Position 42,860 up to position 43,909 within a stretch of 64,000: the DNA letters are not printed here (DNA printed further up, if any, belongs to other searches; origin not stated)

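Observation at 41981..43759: Pair of stand-alone MshEN (T2SSE_N) domain proteins without any ATPase domain: candidate c-di-GMP receptors for the pilus machine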

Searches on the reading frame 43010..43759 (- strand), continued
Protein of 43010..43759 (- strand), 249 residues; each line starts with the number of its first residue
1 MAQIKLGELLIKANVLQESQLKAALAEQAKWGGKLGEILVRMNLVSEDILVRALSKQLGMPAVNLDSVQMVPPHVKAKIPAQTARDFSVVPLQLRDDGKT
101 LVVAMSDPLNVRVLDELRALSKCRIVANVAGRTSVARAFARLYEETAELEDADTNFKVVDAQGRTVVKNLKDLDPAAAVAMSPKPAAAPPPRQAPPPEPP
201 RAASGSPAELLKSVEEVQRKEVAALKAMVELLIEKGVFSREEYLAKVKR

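Call 38: search_solved_structures(query=window:43010-43759:-, max_evalue=0.001, show_alignments=3)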
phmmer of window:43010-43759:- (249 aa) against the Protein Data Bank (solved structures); distinct sequences matched with E-value up to 0.001: 16.
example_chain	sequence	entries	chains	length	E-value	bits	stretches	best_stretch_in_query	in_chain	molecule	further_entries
6f8l_G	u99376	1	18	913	1.1e-38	136.7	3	5-144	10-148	Type IV pilus assembly protein PilF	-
5zfr_A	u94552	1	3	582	2.4e-23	86.5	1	4-161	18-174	Type IV pilus biogenesis ATPase PilB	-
6olj_C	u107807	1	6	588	1.5e-22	83.8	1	4-160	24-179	Type IV pilus biogenesis ATPase PilB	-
5tsg_B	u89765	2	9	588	1.5e-22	83.8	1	4-160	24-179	Type IV pilus biogenesis ATPase PilB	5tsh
3jc8_Ba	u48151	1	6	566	7.8e-21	78.2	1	5-152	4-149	Type IV-A pilus assembly ATPase PilB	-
9g1w_A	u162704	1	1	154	7e-17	65.3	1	5-145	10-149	Type IV pilus assembly ATPase PilB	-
6ejf_G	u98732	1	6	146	4.8e-12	49.5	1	5-144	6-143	Type IV pilus assembly protein PilF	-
5htl_A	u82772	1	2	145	2e-10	44.3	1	5-113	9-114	MSHA biogenesis protein MshE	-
6ejf_J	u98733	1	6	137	4.9e-09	39.7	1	3-115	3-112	Type IV pilus assembly protein PilF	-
8pdk_A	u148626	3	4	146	5.3e-09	39.6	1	3-115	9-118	c-di-GMP binding domain of the ATPase enzyme PilF | ATP-binding motif-containing protein pilF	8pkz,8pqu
8pfa_A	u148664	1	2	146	1.3e-08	38.3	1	3-115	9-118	c-di-GMP binding domain of the ATPase enzyme PilF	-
9glg_A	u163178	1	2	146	1.4e-08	38.2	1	3-115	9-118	ATP-binding motif-containing protein pilF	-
9gl5_A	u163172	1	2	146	1.4e-08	38.2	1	3-115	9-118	ATP-binding motif-containing protein pilF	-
8pe0_A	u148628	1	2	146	3.8e-08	36.8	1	4-115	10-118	c-di-GMP binding domain of the ATPase enzyme PilF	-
2d27_A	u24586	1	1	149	0.00021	24.5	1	2-141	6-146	type II secretion ATPase XpsE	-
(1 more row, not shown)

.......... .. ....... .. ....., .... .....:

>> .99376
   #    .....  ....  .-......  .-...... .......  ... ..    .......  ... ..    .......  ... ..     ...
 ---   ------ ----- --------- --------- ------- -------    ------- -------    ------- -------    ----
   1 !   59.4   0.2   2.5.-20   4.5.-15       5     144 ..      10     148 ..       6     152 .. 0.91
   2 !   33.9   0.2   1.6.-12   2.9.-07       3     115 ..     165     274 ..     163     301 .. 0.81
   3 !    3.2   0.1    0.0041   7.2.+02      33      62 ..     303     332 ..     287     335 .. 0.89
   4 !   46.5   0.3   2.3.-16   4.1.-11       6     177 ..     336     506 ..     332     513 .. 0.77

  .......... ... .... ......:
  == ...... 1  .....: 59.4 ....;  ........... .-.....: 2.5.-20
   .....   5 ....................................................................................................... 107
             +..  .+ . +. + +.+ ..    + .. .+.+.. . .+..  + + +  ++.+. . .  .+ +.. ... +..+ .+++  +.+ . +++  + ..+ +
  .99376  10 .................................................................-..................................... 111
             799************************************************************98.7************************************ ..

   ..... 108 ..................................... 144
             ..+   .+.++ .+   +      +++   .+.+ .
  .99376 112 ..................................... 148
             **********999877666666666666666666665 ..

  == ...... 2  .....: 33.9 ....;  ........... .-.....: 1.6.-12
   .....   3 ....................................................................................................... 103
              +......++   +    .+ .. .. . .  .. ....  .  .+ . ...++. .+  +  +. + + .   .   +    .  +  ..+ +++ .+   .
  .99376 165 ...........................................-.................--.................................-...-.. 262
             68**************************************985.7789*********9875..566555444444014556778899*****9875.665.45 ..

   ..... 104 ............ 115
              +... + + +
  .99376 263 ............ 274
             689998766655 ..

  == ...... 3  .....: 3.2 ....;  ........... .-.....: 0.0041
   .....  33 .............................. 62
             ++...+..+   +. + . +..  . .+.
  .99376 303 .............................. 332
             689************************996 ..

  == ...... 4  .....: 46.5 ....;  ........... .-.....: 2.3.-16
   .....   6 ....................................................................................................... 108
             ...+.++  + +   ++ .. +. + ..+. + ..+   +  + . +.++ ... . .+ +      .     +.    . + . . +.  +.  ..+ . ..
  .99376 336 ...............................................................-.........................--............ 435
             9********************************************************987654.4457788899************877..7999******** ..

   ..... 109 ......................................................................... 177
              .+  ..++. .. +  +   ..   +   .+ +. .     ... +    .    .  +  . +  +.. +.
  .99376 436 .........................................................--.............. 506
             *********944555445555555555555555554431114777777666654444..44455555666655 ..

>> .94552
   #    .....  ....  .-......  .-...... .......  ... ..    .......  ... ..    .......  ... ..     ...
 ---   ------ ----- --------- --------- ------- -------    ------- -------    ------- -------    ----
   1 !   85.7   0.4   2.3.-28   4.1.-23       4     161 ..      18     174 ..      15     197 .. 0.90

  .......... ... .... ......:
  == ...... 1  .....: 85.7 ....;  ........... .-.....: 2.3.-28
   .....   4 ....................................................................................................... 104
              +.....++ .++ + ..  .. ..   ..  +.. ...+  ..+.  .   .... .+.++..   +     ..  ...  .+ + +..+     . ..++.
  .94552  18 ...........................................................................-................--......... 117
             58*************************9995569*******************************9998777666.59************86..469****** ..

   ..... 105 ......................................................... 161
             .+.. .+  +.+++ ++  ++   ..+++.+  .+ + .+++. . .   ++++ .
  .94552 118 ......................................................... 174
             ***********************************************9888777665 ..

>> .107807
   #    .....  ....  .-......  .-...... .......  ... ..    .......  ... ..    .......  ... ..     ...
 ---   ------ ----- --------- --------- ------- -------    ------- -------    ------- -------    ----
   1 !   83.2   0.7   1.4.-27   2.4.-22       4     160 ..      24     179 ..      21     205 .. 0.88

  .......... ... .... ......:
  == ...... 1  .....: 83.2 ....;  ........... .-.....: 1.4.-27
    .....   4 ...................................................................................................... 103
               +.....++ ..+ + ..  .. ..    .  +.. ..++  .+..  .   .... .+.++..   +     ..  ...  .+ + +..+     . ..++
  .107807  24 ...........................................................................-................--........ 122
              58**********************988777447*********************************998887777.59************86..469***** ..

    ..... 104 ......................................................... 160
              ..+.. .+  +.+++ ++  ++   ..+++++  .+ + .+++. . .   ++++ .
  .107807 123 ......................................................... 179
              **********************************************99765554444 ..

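Call 40: find_encoding_contigs(protein=P0226, flank=8000, max_places=3)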
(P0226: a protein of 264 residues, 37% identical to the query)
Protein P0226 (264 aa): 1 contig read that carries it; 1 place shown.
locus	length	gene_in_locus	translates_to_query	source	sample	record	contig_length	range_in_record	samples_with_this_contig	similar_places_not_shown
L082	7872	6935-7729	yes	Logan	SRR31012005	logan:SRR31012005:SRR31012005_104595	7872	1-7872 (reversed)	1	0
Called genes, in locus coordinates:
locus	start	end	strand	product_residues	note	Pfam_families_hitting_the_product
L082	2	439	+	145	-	?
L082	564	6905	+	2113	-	PF00691:OmpA (weak)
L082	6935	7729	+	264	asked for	PF05157:MshEN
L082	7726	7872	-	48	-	?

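Call 41: find_encoding_contigs(protein=P0019, flank=10000, max_places=1)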
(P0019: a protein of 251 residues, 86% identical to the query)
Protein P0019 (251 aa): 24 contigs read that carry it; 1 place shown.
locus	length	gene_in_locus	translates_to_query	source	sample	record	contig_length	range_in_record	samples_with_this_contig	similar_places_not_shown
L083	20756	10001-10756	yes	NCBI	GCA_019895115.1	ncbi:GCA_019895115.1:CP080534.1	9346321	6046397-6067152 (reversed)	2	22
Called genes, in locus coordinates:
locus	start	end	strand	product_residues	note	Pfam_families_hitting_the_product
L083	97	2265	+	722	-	PF02985:HEAT (faint), PF13646:HEAT_2, PF00160:Pro_isomerase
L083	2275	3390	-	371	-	PF00072:Response_reg, PF13487:HD_5, PF01966:HD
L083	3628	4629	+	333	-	PF01113:DapB_N (faint), PF19328:DAP_DH_C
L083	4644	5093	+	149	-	PF01575:MaoC_dehydratas, PF13452:FAS1_DH_region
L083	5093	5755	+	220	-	PF01575:MaoC_dehydratas, PF13452:FAS1_DH_region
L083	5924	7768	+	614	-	PF02771:Acyl-CoA_dh_N, PF02770:Acyl-CoA_dh_M, PF00441:Acyl-CoA_dh_1, PF08028:Acyl-CoA_dh_2, PF22924:ACOX_C_alpha1 (weak), PF12806:Acyl-CoA_dh_C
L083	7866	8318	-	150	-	PF02472:ExbD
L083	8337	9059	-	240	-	PF01618:MotA_ExbB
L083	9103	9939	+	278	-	-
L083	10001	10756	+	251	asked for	PF05157:MshEN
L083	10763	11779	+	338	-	PF05157:MshEN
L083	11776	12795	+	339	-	PF00005:ABC_tran, PF13304:AAA_21 (weak), PF08352:oligo_HPY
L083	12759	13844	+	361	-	PF00005:ABC_tran, PF13304:AAA_21 (faint), PF08352:oligo_HPY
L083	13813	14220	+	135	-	PF09858:DUF2085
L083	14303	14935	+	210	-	PF04542:Sigma70_r2, PF08281:Sigma70_r4_2, PF04545:Sigma70_r4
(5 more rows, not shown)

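Call 50: predict_structure(alignment_id=A1)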
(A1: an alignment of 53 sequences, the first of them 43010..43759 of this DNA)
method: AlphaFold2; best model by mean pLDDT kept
length: 249 residues; sequences in the alignment: 53
mean_pLDDT: 89.5   pTM: 0.62
mean pLDDT of the five models: 89.5, 88.6, 88.5, 88.3, 87.8
residues with pLDDT >= 90: 180; 70-90: 39; 50-70: 28; < 50: 2
segments of 3 or more residues with pLDDT < 50: none
pLDDT, mean of each block of 10 residues (from residue 1): 89 98 98 97 97 97 97 97 97 98 98 98 98 97 76 63 78 63 67 77 81 93 96 96 93
secondary structure, 60 per line:
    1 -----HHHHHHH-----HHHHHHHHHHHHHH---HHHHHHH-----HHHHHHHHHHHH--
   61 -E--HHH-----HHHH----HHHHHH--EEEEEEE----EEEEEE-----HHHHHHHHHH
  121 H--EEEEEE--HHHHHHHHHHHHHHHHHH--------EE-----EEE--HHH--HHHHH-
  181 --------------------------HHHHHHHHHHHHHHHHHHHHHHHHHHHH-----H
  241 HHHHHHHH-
elements in order: H6-12 H18-31 H35-41 H47-58 H73-76 H81-86 E89-95 E100-105 H111-121 E124-129 H132-149 E165-167 H175-179 H207-234 H240-248

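Call 53: fold_search(model_id=the predicted structure, library=pdb)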
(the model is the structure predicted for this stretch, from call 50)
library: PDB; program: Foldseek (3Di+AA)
matches with E <= 10: 251; with E <= 0.001: 21
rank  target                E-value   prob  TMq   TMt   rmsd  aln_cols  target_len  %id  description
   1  9g1w_MODEL_1_A        1.9e-11  1.00  0.45  0.66   4.4       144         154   30  NMR solution structure of the Thermus thermophilus PilF-GSPIIA domain (released 2025-05-21)
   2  5htl_B                5.7e-10  1.00  0.50  0.85   2.2       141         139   28  Structure of MshE with cdg (released 2016-10-05)
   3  6ejf_G                1.1e-09  1.00  0.48  0.76   3.3       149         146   28  Thermus thermophilus PilF ATPase (apoprotein form) (released 2018-08-01)
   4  5htl_A                2.7e-09  1.00  0.50  0.83   2.6       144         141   28  Structure of MshE with cdg (released 2016-10-05)
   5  8pdk_A                4.4e-09  1.00  0.46  0.76   2.8       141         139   29  X-ray structure of the Thermus thermophilus PilF-GSPIIB domain in the c-di-GMP bound state (released 2024-06-26)
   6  8pfa_A                7.3e-09  1.00  0.47  0.78   2.8       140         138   28  X-ray structure of the Thermus thermophilus K167R mutant of the PilF-GSPIIB domain in the c-di-GMP bound state (released 2024-06-26)
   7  8pe0_A                7.3e-09  1.00  0.46  0.76   3.0       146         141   29  X-ray structure of the Thermus thermophilus K167L mutant of the PilF-GSPIIB domain in the c-di-GMP bound state (released 2024-06-26)
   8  9glg_A                7.8e-09  1.00  0.47  0.79   2.8       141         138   28  X-ray structure of the Thermus thermophilus Q218E mutant of the PilF-GSPIIB domain in the c-di-GMP bound state (released 2025-06-25)
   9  9gl5_A                9.4e-09  1.00  0.46  0.77   2.8       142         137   30  X-ray structure of the Thermus thermophilus Q190E mutant of the PilF-GSPIIB domain in the c-di-GMP bound state (released 2025-06-25)
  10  8pfa_B                1.1e-08  1.00  0.46  0.77   2.9       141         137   28  X-ray structure of the Thermus thermophilus K167R mutant of the PilF-GSPIIB domain in the c-di-GMP bound state (released 2024-06-26)
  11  9glg_B                1.9e-08  1.00  0.46  0.77   2.8       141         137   28  X-ray structure of the Thermus thermophilus Q218E mutant of the PilF-GSPIIB domain in the c-di-GMP bound state (released 2025-06-25)
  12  8pdk_B                2.0e-08  1.00  0.46  0.77   2.9       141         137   28  X-ray structure of the Thermus thermophilus PilF-GSPIIB domain in the c-di-GMP bound state (released 2024-06-26)
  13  8pkz_MODEL_1_A        3.2e-08  1.00  0.49  0.79   2.6       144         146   28  NMR solution structure of PilF-GSPIIB in the c-di-GMP bound state (released 2024-07-10)
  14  7lkm_B                4.2e-08  1.00  0.48  0.77   3.9       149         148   17  The PilB(N-terminal_P70S mutant)-PilZ complex of the Type IV pilus from Xanthomonas citri (released 2021-08-11)
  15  7lko_A                5.0e-08  1.00  0.49  0.79   2.8       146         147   17  The PilB(N-terminal)-PilZ complex of the Type IV pilus from Xanthomonas citri (2.9 A) (released 2021-08-11)
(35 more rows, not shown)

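Call 76: find_encoding_contigs(protein=P0209, flank=7000, max_places=2)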
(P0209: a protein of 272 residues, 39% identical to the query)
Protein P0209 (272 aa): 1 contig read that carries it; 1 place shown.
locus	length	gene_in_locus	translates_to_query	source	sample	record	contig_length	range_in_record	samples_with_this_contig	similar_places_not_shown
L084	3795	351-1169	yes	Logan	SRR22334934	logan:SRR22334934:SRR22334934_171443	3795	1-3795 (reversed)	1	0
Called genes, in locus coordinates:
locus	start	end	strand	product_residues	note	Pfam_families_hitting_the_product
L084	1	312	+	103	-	?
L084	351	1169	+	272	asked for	PF05157:MshEN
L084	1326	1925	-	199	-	-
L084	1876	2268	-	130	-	-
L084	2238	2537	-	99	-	-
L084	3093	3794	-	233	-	?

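Call 77: find_encoding_contigs(protein=P0183, flank=7000, max_places=2)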
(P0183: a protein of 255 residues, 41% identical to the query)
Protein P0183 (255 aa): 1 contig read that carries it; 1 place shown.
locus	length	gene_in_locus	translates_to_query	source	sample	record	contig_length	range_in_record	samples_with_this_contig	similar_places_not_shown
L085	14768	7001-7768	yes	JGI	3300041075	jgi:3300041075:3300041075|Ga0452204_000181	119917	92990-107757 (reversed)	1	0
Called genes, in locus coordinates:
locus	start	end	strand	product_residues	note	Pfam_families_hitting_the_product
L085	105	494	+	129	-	PF00416:Ribosomal_S13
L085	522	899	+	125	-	PF00411:Ribosomal_S11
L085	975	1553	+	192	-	PF00163:Ribosomal_S4, PF01479:S4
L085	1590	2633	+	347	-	PF01193:RNA_pol_L, PF01000:RNA_pol_A_bac, PF03118:RNA_pol_A_CTD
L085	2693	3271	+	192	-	PF01196:Ribosomal_L17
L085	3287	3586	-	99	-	-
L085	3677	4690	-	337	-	-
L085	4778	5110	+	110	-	-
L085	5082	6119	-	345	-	PF01142:TruD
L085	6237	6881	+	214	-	PF07238:PilZ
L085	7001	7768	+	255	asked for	PF05157:MshEN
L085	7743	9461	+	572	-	-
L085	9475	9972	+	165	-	PF09858:DUF2085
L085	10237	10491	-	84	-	-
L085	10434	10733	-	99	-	-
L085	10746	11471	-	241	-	-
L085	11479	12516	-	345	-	-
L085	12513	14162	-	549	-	-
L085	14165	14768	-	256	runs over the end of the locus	PF07811:TadE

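Call 78: find_encoding_contigs(protein=P0198, flank=7000, max_places=2)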
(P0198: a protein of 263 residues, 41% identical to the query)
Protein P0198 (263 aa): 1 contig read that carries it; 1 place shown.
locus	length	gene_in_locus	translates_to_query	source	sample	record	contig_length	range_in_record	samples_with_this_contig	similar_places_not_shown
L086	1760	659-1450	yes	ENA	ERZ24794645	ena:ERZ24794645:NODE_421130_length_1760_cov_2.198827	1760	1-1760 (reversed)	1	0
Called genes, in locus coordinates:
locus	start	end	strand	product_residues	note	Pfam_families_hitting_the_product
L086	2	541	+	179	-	?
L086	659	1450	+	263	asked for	PF05157:MshEN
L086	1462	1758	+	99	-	?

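Call 80: find_encoding_contigs(protein=P0152, flank=8000, max_places=2)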
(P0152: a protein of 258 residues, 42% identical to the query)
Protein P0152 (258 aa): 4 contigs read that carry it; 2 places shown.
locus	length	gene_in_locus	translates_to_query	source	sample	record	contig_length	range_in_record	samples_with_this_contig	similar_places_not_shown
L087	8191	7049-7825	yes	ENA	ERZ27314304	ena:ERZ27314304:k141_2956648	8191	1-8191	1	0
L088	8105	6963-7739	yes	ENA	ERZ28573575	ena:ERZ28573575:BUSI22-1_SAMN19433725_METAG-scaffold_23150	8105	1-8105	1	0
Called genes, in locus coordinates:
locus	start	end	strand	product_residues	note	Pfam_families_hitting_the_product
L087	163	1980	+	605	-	PF01590:GAF, PF00360:PHY, PF00512:HisKA, PF02518:HATPase_c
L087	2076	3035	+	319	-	PF01555:N6_N4_Mtase, PF01170:UPF0020, PF13847:Methyltransf_31 (weak), PF13649:Methyltransf_25 (weak)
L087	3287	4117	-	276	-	PF00561:Abhydrolase_1, PF12146:Hydrolase_4, PF12697:Abhydrolase_6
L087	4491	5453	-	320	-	PF00069:Pkinase, PF07714:PK_Tyr_Ser-Thr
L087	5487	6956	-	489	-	PF08323:Glyco_transf_5, PF13439:Glyco_transf_4 (faint), PF13579:Glyco_trans_4_4 (weak), PF00534:Glycos_transf_1, PF20706:GT4-conflict, PF13692:Glyco_trans_1_4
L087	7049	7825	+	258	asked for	PF05157:MshEN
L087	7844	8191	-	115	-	?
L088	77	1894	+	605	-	PF01590:GAF, PF00360:PHY, PF00512:HisKA, PF02518:HATPase_c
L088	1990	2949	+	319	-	PF01555:N6_N4_Mtase, PF01170:UPF0020, PF13847:Methyltransf_31 (weak), PF13649:Methyltransf_25 (weak)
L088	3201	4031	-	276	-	PF00561:Abhydrolase_1, PF12146:Hydrolase_4, PF12697:Abhydrolase_6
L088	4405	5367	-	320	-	PF00069:Pkinase, PF07714:PK_Tyr_Ser-Thr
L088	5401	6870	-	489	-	PF08323:Glyco_transf_5, PF13439:Glyco_transf_4 (faint), PF13579:Glyco_trans_4_4 (weak), PF00534:Glycos_transf_1, PF20706:GT4-conflict, PF13692:Glyco_trans_1_4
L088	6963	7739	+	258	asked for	PF05157:MshEN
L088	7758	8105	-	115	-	?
